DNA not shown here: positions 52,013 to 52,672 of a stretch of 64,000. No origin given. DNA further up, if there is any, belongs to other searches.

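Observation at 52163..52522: Integron cassette encoding a free-standing EF-Tu domain III mimic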

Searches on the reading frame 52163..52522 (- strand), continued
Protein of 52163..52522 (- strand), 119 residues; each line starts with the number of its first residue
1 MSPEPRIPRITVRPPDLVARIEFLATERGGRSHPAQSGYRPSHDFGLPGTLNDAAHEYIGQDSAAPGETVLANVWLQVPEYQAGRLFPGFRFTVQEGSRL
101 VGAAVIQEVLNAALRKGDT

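Call 59: search_protein_families(library=ncbifam, alignment_id=A3, max_evalue=0.01)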
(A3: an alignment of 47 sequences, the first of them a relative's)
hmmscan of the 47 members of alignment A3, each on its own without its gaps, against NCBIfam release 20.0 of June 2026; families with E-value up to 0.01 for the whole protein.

A. member 1, P0039 (202 aa): 4 families
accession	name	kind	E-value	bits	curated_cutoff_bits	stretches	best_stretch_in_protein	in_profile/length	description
TIGR00485.1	EF-Tu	equivalog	2.6e-05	23.1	522.4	1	12-105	304-393/394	elongation factor Tu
NF000766.0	PRK00049.1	subfamily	5.1e-05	22.3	449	1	12-105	306-395/396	elongation factor Tu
NF009372.0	PRK12735.1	subfamily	0.00035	19.5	479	1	12-105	306-395/396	elongation factor Tu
NF009373.0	PRK12736.1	subfamily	0.00057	18.8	452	1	13-105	305-393/394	elongation factor Tu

B. families by the number of members that match (of 47 scanned): 8 families
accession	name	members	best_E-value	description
TIGR00485.1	EF-Tu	46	9.1e-15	elongation factor Tu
NF000766.0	PRK00049.1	45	6e-15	elongation factor Tu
NF009373.0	PRK12736.1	44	8.3e-15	elongation factor Tu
NF009372.0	PRK12735.1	44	2.1e-14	elongation factor Tu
NF041672.1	ADPriboarghdlase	1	1.7e-56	ADP-ribosylarginine hydrolase Tri1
TIGR02662.1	dinitro_DRAG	1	5.7e-36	ADP-ribosyl-[dinitrogen reductase] hydrolase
NF033691.1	immunity_MafI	1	0.00039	MafI family immunity protein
NF045879.1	ICE_Mbov_0392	1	0.0085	Mbov_0392 family ICE element protein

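Call 60: search_protein_families(library=padloc, alignment_id=A3, max_evalue=0.01)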
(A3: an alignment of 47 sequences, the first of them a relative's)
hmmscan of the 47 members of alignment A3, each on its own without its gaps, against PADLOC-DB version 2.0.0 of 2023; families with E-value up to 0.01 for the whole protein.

A. member 1, P0039 (202 aa): 0 families

B. families by the number of members that match (of 47 scanned): 6 families
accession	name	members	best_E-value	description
PDLC02291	AbiEii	1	0.00011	AbiEii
PDLC02290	AbiEii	1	0.00075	AbiEii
PDLC02296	AbiEii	1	0.0011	AbiEii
PDLC02305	AbiEii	1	0.0036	AbiEii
PDLC02304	AbiEii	1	0.0073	AbiEii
PDLC03553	REase_II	1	0.0094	Type II restriction enzyme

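Call 63: search_protein_families(library=ncbifam, proteins=[P0095, P0040, P0104, P0143], max_evalue=0.01)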
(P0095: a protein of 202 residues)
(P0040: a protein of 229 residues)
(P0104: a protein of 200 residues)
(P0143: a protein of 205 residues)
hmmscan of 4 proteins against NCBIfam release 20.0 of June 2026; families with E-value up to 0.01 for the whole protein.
P0095 (202 aa): 5 families
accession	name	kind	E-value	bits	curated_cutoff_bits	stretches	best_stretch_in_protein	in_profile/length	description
NF000766.0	PRK00049.1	subfamily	5.9e-08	31.9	449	1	101-195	304-395/396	elongation factor Tu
TIGR00485.1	EF-Tu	equivalog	8e-08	31.4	522.4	1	101-195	302-393/394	elongation factor Tu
NF009372.0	PRK12735.1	subfamily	1.4e-07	30.7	479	1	101-195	304-395/396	elongation factor Tu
NF009373.0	PRK12736.1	subfamily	1.5e-07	30.5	452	1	101-194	302-392/394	elongation factor Tu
NF033691.1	immunity_MafI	subfamily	0.00039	20.2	31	1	16-74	11-67/67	MafI family immunity protein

P0040 (229 aa): 4 families
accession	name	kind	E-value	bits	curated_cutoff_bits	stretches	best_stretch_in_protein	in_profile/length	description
TIGR00485.1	EF-Tu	equivalog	1.8e-08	33.6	522.4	1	80-221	265-393/394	elongation factor Tu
NF000766.0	PRK00049.1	subfamily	1.9e-08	33.5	449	1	75-221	263-395/396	elongation factor Tu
NF009373.0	PRK12736.1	subfamily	8.2e-08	31.4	452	1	81-221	266-393/394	elongation factor Tu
NF009372.0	PRK12735.1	subfamily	1.3e-07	30.8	479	1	74-221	262-395/396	elongation factor Tu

P0104 (200 aa): 4 families
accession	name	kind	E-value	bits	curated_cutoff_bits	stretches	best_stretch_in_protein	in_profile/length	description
NF000766.0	PRK00049.1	subfamily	6e-15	54.9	449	1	94-184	308-395/396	elongation factor Tu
NF009373.0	PRK12736.1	subfamily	8.3e-15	54.4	452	1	95-184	307-393/394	elongation factor Tu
TIGR00485.1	EF-Tu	equivalog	9.1e-15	54.3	522.4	1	93-184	305-393/394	elongation factor Tu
NF009372.0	PRK12735.1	subfamily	2.5e-14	52.9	479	1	94-184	308-395/396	elongation factor Tu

P0143 (205 aa): 4 families
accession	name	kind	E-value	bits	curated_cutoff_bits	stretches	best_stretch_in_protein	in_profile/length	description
NF000766.0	PRK00049.1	subfamily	3.2e-11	42.7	449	1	96-191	303-395/396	elongation factor Tu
NF009373.0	PRK12736.1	subfamily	3.4e-11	42.5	452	1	97-191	302-393/394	elongation factor Tu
TIGR00485.1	EF-Tu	equivalog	3e-10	39.4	522.4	1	96-191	301-393/394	elongation factor Tu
NF009372.0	PRK12735.1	subfamily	7.7e-10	38.1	479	1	96-191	303-395/396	elongation factor Tu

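Call 65: find_related_loci(query=A1, collection=viral_contigs, flank=5000)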
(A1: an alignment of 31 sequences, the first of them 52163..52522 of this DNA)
Query A1 (119 aa) in viral_contigs; peptide patterns used: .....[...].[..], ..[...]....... (x = any residue, [..] = any of these).
30 stretches matched a pattern, but none encodes a relative of the query by tblastn (E <= 1e-3).

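Call 68: search_solved_structures(query=A2, max_evalue=0.01, show_alignments=1)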
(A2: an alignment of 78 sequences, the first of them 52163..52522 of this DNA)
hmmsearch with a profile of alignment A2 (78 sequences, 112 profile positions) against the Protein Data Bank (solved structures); distinct sequences matched with E-value up to 0.01: 59.
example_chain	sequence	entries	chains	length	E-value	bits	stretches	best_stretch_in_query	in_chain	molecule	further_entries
1exm_A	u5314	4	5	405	4.1e-20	75.3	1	7-104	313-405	ELONGATION FACTOR TU (EF-TU) | ELONGATION FACTOR TU | Elongation factor Tu-A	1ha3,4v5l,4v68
1aip_A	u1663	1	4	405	4.4e-20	75.2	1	7-104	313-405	ELONGATION FACTOR TU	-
2c77_A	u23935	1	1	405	4.4e-20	75.2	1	7-104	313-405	ELONGATION FACTOR TU-B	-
4lbv_A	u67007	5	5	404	4.5e-20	75.2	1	7-104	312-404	Elongation factor Tu-A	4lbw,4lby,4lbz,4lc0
4v5q_AZ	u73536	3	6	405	4.5e-20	75.2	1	7-104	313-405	ELONGATION FACTOR TU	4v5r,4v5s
2c78_A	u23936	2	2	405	4.5e-20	75.2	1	7-104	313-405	ELONGATION FACTOR TU-A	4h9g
4v5g_AZ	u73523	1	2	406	4.5e-20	75.2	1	7-104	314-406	ELONGATION FACTOR TU-A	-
4v5p_AZ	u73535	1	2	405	4.5e-20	75.2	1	7-104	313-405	ELONGATION FACTOR TU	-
6htw_H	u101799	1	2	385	6.4e-20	74.7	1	7-103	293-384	Elongation Factor Tu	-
6gfu_A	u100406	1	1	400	7.5e-20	74.4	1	7-107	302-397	Elongation Factor Tu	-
5w7q_A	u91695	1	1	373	8.6e-20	74.3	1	7-103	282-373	Consensus Elongation Factor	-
1eft_A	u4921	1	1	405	2e-19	73.1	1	7-104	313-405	ELONGATION FACTOR TU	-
5w76_A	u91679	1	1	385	2.1e-19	73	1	7-103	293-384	Ancestral Elogation Factor N153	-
6i8r_A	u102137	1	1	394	2.3e-19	72.9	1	7-103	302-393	Elongation Factor Tu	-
6mij_A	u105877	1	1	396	4.2e-19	72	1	7-103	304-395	Elongation factor Tu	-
1efu_A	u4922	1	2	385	5.2e-18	68.5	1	7-103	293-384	ELONGATION FACTOR TU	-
4p3y_A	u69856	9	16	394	7.2e-18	68.1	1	7-103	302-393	Elongation factor Tu 1 | Elongation factor Tu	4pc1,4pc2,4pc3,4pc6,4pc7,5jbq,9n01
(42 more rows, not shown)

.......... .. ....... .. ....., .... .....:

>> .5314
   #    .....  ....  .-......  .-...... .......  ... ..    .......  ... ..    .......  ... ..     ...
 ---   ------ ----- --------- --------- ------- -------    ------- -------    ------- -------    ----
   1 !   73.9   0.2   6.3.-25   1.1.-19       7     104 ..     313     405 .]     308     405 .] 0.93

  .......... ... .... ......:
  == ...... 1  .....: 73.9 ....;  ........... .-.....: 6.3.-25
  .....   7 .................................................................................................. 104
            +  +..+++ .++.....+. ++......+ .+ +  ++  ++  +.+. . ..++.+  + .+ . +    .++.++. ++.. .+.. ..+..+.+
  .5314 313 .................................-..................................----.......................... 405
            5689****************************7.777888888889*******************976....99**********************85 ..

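Call 69: fold_search(model_id=the predicted structure, library=viral)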
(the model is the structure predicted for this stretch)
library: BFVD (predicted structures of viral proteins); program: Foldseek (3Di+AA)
matches with E <= 10: 501; with E <= 0.001: 3
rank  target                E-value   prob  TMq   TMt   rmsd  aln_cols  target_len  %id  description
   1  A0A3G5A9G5            2.4e-04  1.00  0.59  0.22  11.5       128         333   15  GTP binding translation elongation factor [Hyperionvirus sp.]
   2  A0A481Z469            3.4e-04  1.00  0.60  0.19   3.2       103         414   12  Elongation factor Tu GTP binding domain protein [Pithovirus LCPAC101]
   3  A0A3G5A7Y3            4.4e-04  1.00  0.61  0.11   5.2       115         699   18  GTP binding translation elongation factor [Harvfovirus sp.]
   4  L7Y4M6                1.5e-03  1.00  0.60  0.14   3.3        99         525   11  Putative GTP binding translation elongation/initiation factor [Megavirus lba]
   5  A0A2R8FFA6            2.0e-03  1.00  0.58  0.28   4.9       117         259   13  Translation elongation factor EF-1 subunit alpha [Brazilian cedratvirus IHUMI]
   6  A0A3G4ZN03            2.3e-03  1.00  0.57  0.22   3.8       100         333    9  Translation elongation factor EF-1 subunit alpha [Terrestrivirus sp.]
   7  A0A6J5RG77            2.6e-03  1.00  0.46  0.57   5.4       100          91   17  Uncharacterized protein [uncultured Caudovirales phage]
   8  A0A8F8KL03            3.4e-03  1.00  0.59  0.15   5.1       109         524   14  GTP-binding protein 1 [Clandestinovirus]
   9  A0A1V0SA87            5.0e-03  1.00  0.51  0.19  12.8       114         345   14  GTP binding translation elongation factor [Catovirus CTV1]
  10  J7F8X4                8.8e-02  0.84  0.38  0.15   5.4       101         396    8  Baseplate protein [Agrobacterium phage 7-7-1]
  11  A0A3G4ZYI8            1.1e-01  0.96  0.45  0.17   4.8       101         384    8  Eukaryotic translation initiation factor 2 (Fragment) [Gaeavirus sp.]
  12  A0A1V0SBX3            1.1e-01  0.90  0.39  0.11   5.9        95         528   12  GTPase [Catovirus CTV1]
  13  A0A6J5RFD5            1.5e-01  0.82  0.45  0.14   6.5       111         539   15  Baseplate protein J-like [uncultured Caudovirales phage]
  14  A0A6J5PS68            1.8e-01  0.80  0.45  0.15   5.8       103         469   14  Baseplate protein J-like [uncultured Caudovirales phage]
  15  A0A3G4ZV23            1.9e-01  0.16  0.27  0.21  10.8       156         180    5  Uncharacterized protein [Edafosvirus sp.]
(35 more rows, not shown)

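Call 70: find_encoding_contigs(protein=P0241, flank=7000, max_places=2)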
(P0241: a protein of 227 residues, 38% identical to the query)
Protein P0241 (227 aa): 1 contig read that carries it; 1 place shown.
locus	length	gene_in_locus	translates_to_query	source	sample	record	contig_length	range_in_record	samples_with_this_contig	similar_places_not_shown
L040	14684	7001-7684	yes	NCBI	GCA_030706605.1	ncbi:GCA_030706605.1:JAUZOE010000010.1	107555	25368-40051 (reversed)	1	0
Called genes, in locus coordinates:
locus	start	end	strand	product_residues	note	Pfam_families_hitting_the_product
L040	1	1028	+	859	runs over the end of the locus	PF04174:CP_ATPgrasp_1, PF14403:CP_ATPgrasp_2, PF04168:Alpha-E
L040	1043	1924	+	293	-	PF08379:Bact_transglu_N, PF01841:Transglut_core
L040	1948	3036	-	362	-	PF10005:Zn_ribbon_DZR_6, PF15887:Peptidase_Mx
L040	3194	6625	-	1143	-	PF08379:Bact_transglu_N, PF01841:Transglut_core, PF09899:DUF2126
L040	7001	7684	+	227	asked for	PF03143:GTP_EFTU_D3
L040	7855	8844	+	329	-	-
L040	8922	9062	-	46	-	-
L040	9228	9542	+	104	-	PF10825:DUF2752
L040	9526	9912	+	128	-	PF05154:TM2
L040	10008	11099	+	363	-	PF13739:PdaC (weak), PF11738:DUF3298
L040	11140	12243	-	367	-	-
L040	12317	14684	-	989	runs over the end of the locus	PF13229:Beta_helix (weak), PF07705:CARDB (faint)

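Call 71: find_encoding_contigs(protein=P0234, flank=7000, max_places=3)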
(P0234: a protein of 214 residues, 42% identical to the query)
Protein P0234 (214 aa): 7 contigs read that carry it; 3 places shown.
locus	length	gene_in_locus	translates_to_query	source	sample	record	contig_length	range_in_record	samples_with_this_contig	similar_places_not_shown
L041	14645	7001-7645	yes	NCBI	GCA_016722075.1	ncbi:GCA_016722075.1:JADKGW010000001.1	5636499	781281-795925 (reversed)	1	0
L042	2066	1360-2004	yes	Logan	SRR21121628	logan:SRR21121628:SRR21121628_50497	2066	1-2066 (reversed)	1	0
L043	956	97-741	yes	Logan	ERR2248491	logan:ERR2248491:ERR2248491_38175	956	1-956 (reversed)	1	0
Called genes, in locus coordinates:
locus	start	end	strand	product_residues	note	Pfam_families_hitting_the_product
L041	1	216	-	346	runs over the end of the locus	PF01548:DEDD_Tnp_IS110, PF02371:Transposase_20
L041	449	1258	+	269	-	PF01347:TPR_Vitellogenin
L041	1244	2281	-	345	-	PF13384:HTH_23 (weak), PF13565:HTH_32 (weak), PF13592:HTH_33, PF13358:DDE_3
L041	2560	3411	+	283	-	PF00296:Bac_luciferase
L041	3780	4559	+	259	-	-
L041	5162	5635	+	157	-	-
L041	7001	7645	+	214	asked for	PF03143:GTP_EFTU_D3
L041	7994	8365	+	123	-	PF07883:Cupin_2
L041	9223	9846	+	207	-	-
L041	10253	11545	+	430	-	PF07282:Cas12f1-like_TNB (faint), PF12773:DZR (faint)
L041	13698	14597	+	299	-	PF01548:DEDD_Tnp_IS110, PF02371:Transposase_20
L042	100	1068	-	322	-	PF13495:Phage_int_SAM_4, PF00589:Phage_integrase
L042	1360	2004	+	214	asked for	PF03143:GTP_EFTU_D3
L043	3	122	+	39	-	?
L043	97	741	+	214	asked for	PF03143:GTP_EFTU_D3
